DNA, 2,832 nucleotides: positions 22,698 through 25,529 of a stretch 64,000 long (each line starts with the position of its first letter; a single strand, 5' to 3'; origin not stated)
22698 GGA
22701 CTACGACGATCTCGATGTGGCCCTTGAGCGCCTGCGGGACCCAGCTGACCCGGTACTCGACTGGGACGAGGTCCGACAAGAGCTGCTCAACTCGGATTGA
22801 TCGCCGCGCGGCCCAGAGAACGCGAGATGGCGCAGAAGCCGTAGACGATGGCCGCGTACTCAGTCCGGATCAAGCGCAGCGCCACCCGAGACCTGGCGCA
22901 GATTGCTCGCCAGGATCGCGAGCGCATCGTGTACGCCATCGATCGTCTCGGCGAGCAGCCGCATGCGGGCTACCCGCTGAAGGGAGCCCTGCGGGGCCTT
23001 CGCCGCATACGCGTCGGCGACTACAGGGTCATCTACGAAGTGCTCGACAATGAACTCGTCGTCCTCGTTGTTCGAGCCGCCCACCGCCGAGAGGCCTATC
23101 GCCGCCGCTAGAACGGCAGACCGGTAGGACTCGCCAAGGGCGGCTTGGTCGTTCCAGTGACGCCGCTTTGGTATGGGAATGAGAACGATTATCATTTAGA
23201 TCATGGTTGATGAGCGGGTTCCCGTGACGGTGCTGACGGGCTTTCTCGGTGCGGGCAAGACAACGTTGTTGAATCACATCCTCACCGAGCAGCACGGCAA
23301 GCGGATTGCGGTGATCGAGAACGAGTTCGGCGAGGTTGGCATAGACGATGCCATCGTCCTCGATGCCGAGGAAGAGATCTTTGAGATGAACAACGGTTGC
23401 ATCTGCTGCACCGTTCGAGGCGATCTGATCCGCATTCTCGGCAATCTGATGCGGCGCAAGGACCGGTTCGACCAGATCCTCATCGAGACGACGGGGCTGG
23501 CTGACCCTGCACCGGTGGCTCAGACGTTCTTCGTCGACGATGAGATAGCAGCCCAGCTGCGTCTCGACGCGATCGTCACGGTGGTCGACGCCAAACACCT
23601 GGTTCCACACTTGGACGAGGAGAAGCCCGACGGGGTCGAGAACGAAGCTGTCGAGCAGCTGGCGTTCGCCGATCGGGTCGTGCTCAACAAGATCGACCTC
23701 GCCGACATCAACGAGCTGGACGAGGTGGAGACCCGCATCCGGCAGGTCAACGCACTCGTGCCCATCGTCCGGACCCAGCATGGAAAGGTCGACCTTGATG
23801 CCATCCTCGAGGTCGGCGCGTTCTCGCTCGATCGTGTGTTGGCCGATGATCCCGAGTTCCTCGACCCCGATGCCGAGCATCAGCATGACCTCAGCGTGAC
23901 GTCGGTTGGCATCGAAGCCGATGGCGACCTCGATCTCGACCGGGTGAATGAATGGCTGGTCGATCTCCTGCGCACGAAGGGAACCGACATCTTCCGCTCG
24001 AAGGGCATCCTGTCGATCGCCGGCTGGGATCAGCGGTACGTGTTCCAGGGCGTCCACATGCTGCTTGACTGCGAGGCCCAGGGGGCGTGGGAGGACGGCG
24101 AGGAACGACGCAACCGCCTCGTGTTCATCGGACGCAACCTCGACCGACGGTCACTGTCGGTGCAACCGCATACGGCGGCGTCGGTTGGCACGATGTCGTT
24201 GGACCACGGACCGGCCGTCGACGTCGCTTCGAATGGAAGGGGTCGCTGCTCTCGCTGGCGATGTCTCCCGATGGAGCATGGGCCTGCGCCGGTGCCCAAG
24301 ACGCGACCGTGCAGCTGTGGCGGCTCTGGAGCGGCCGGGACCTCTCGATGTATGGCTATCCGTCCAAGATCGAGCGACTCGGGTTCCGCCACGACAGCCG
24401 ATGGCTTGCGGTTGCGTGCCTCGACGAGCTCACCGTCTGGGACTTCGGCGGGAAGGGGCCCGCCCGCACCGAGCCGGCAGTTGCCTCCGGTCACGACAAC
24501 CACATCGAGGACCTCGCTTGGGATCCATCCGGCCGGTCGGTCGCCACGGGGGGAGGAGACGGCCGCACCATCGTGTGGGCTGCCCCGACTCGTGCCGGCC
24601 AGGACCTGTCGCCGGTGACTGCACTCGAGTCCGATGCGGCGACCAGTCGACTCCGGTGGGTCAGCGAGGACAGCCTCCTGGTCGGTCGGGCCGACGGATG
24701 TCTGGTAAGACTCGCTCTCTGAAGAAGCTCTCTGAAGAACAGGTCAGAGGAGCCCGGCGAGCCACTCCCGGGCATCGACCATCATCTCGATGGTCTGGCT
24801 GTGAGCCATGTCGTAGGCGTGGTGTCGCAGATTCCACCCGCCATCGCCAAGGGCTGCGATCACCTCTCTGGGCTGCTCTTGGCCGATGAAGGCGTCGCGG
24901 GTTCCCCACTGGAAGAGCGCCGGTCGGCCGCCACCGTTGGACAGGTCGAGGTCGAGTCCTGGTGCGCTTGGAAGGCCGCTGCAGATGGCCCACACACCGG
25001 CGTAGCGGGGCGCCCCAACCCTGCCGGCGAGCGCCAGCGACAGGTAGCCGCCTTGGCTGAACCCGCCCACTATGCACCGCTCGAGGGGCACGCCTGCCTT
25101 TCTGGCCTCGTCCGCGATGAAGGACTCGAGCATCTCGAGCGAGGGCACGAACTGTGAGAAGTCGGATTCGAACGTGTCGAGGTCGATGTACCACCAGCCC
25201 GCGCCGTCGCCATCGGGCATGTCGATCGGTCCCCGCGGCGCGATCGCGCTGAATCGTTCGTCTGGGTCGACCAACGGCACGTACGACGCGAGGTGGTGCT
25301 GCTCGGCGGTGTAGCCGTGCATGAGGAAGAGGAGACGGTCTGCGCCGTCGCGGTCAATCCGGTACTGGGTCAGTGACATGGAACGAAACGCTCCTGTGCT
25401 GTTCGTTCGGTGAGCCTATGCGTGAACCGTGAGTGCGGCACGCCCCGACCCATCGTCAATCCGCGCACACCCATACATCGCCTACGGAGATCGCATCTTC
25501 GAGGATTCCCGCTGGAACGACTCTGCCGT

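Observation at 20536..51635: Every junction element carries two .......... boxes at a fixed 22-23 bp spacing: candidate arm-type recombinase sites of one element family using two tRNA targets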

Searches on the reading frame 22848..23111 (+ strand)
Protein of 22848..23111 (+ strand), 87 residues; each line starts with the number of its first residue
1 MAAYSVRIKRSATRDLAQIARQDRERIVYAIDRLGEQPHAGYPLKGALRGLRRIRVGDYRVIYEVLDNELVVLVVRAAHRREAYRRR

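Call 26: search_protein_families(library=pfam, proteins=[window:22848-23111:+], max_evalue=0.01)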
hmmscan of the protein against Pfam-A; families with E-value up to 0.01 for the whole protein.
window:22848-23111:+ (87 aa): 2 families
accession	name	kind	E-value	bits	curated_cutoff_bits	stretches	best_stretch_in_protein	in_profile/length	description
PF05016.21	ParE_toxin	-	2.7e-14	53.9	23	1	6-84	1-89/89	ParE toxin of type II toxin-antitoxin system, parDE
PF15781.12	ParE-like_toxin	-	0.0014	19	28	1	8-85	3-84/87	ParE-like toxin of type II bacterial toxin-antitoxin system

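Call 88: find_encoding_contigs(protein=window:22848-23111:+, flank=6000, max_places=10)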
Protein window:22848-23111:+ (87 aa): no gene with exactly this product is on record in the collection.
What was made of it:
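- Tried and rejected: An exact-protein look-up of the ParE gene next to F returned nothing on record (call 88).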

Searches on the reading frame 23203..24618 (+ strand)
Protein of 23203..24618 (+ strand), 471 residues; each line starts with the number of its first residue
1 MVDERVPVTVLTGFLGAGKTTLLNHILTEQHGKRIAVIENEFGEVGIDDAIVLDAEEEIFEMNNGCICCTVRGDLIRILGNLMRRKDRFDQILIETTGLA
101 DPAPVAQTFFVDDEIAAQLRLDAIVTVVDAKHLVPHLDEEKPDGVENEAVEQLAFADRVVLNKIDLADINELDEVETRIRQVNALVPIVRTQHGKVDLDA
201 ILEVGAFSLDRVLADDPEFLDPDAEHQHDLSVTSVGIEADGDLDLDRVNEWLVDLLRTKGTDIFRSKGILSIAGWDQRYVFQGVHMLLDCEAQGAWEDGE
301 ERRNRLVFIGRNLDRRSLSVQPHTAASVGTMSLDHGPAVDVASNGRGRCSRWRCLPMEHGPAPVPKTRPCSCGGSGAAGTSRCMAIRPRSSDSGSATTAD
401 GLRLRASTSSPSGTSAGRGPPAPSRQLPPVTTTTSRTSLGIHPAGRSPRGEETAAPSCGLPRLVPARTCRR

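Call 26: search_protein_families(library=pfam, proteins=[window:23203-24618:+], max_evalue=0.01)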
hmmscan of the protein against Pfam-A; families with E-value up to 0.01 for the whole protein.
window:23203-24618:+ (471 aa): 4 families
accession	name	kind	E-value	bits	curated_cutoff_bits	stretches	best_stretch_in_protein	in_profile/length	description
PF02492.25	cobW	-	1.2e-62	211.2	20.7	1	7-189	1-179/180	CobW/HypB/UreG, nucleotide-binding domain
PF07683.19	CobW_C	-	2.5e-23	82.2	22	1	232-318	1-86/94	Cobalamin synthesis protein cobW C-terminal domain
PF03193.22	RsgA_GTPase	-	4.3e-05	23.8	30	0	8-32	108-132/174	RsgA GTPase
PF00009.33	GTP_EFTU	-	0.00017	21.7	26.5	0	110-182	82-149/188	Elongation factor Tu GTP binding domain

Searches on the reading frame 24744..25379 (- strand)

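Call 26: search_protein_families(library=pfam, proteins=[window:24744-25379:-], max_evalue=0.01)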
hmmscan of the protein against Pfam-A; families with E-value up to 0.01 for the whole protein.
window:24744-25379:- (211 aa): 2 families
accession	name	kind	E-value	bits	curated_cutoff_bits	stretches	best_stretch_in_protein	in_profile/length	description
PF02230.22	Abhydrolase_2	-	2.6e-15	57.3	23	1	12-208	12-214/217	Phospholipase/Carboxylesterase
PF00561.26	Abhydrolase_1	-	0.0078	16.3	25.8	1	94-163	63-128/245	alpha/beta hydrolase fold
